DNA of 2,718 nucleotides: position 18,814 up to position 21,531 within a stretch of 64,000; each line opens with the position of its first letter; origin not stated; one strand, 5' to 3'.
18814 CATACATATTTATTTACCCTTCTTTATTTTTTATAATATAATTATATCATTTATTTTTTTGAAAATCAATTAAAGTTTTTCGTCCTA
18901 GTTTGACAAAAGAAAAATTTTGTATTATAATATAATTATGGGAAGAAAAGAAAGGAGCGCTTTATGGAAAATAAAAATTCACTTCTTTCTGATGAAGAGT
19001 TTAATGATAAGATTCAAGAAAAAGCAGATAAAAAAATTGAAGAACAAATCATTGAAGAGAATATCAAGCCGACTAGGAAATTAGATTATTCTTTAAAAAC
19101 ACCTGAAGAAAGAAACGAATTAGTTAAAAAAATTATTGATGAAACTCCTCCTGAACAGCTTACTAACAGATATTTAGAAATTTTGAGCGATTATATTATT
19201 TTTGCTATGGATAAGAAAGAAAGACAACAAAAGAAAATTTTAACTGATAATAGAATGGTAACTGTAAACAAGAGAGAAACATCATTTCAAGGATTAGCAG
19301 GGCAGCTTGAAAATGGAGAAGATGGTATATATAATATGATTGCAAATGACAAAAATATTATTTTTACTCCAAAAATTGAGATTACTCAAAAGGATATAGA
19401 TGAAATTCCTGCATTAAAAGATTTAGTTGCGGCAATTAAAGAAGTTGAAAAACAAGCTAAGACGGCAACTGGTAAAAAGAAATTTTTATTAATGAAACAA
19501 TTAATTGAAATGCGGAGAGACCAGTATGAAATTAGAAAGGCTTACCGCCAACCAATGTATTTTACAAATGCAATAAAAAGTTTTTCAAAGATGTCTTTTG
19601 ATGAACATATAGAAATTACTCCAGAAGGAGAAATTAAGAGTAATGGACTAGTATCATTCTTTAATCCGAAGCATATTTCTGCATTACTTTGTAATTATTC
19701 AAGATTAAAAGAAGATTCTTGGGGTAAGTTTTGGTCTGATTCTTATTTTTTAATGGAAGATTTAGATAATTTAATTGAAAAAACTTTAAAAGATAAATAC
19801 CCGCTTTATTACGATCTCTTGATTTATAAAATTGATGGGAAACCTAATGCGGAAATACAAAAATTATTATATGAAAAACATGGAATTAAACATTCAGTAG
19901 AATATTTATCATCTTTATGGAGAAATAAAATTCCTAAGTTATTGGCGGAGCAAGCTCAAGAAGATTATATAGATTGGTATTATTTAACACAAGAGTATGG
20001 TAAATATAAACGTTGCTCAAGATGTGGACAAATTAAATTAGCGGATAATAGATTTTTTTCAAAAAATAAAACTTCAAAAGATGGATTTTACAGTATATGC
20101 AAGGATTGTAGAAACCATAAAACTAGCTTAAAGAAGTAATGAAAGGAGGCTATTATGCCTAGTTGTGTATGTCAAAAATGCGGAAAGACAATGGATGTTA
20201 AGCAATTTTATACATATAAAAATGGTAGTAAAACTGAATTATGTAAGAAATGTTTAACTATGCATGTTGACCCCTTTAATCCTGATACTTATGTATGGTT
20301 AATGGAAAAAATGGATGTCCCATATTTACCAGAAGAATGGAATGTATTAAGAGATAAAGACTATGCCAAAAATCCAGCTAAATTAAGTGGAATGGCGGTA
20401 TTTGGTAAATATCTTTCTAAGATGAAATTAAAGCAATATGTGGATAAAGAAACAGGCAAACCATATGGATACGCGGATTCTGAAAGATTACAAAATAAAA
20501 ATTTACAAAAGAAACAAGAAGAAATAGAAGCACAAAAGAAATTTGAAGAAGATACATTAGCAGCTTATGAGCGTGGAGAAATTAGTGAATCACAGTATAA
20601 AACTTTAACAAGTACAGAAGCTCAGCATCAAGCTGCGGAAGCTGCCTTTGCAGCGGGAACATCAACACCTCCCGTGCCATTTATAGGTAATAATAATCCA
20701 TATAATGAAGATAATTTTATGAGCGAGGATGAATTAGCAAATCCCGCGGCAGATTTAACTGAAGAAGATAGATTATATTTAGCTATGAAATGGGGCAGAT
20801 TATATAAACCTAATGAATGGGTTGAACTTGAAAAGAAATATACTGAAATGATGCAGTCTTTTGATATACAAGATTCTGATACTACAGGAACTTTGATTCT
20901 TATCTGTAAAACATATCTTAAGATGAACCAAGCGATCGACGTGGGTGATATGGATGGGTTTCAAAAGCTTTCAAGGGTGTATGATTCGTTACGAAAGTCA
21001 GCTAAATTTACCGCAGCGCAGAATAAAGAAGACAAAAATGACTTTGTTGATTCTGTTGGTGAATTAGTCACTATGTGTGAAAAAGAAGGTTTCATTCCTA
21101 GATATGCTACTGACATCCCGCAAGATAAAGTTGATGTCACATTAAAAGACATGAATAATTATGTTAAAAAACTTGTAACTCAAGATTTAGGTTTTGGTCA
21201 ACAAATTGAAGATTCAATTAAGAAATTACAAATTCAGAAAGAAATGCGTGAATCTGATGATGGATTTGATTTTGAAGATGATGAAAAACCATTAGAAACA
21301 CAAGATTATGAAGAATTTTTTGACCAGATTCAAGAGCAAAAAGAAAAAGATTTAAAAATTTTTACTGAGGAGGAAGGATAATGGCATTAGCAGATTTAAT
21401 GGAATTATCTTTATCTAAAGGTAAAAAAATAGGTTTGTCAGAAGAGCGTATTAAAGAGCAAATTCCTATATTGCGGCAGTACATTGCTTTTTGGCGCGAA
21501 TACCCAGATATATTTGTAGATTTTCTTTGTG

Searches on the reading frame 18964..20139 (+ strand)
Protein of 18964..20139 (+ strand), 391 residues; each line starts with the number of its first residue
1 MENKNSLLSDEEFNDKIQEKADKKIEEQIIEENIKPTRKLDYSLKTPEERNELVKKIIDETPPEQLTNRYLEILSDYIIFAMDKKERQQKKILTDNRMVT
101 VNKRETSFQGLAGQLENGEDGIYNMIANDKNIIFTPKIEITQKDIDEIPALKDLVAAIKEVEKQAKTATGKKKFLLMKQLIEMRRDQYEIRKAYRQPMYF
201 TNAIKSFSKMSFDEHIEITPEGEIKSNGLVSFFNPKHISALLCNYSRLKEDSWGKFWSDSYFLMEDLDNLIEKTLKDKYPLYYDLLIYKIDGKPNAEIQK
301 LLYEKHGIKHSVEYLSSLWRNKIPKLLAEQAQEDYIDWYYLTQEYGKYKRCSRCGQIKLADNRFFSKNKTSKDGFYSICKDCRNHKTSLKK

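Call 12: search_protein_families(library=phrogs, proteins=[window:18964-20139:+])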
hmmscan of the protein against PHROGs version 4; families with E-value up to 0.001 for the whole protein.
window:18964-20139:+ (391 aa): 6 families
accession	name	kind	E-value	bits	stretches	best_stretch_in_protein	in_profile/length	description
phrog_5767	-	transcription regulation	1.1e-55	190.6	1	65-386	73-393/393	sigma factor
phrog_1035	-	DNA, RNA and nucleotide metabolism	9.2e-07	30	1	344-387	59-100/271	endonuclease VII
phrog_3273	-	unknown function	4.1e-06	27.8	1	340-388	14-62/75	-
phrog_2255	-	DNA, RNA and nucleotide metabolism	2e-05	25.2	1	341-390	46-92/211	HNH endonuclease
phrog_5558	-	moron, auxiliary metabolic gene and host takeover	7.7e-05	24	1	348-387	8-45/130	Lar-like restriction alleviation protein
phrog_6611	-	unknown function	0.00045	21.4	0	343-385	136-176/180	-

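Call 17: search_protein_families(library=pfam, proteins=[window:18964-20139:+], max_evalue=0.01)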
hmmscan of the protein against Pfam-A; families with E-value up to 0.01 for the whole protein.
window:18964-20139:+ (391 aa): 0 families

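Call 76: search_solved_structures(query=window:18964-20139:+, max_evalue=1)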
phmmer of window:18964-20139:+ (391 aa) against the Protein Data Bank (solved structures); distinct sequences matched with E-value up to 1: 1.
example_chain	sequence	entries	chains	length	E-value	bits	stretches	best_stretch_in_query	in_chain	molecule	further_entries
2ec2_A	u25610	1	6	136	0.25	13.9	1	226-276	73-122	136aa long hypothetical transposase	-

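Call 77: search_protein_families(library=ncbifam, proteins=[window:18964-20139:+], max_evalue=1)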
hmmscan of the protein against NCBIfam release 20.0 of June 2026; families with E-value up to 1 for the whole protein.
window:18964-20139:+ (391 aa): 1 family
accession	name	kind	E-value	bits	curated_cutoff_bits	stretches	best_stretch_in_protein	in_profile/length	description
NF002074.0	PRK00913.1-4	equivalog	0.091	11.6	415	1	140-233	143-235/496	leucyl aminopeptidase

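Call 79: search_protein_families(library=pfam, proteins=[window:18964-20139:+], max_evalue=10)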
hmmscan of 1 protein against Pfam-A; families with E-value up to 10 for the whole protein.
window:18964-20139:+ (391 aa): 5 families
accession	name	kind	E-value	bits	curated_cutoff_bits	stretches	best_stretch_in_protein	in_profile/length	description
PF15821.10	DUF4709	-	0.07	14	27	1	126-184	4-60/110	Domain of unknown function (DUF4709)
PF13040.11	Fur_reg_FbpB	-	0.13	12.3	25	1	1-26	13-38/39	Fur-regulated basic protein B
PF20719.2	Med16_C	-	0.7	10.6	21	1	336-364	68-96/123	Mediator complex subunit 16, C-terminal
PF13086.12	AAA_11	-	2.3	8.4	27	1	16-144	96-207/257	AAA domain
PF08086.17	Toxin_17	-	2.7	8.8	25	0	367-382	8-23/41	Ergtoxin family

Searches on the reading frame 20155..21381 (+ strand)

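Call 12: search_protein_families(library=phrogs, proteins=[window:20155-21381:+])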
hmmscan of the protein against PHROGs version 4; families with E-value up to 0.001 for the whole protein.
window:20155-21381:+ (408 aa): 1 family
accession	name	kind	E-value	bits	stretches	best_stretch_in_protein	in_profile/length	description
phrog_3314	-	unknown function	4.5e-46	158.6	1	5-354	8-277/286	-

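Call 69: search_protein_families(library=pfam, proteins=[window:20155-21381:+], max_evalue=0.01)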
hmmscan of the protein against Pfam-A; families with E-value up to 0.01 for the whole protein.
window:20155-21381:+ (408 aa): 0 families

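Call 77: search_protein_families(library=ncbifam, proteins=[window:20155-21381:+], max_evalue=1)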
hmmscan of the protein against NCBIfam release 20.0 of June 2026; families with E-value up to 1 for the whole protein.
window:20155-21381:+ (408 aa): 1 family
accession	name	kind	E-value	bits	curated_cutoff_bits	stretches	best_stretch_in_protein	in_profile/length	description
NF047935.1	antiphage_GapS6a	subfamily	0.071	13.4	90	0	320-367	15-61/104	GapS6a family protein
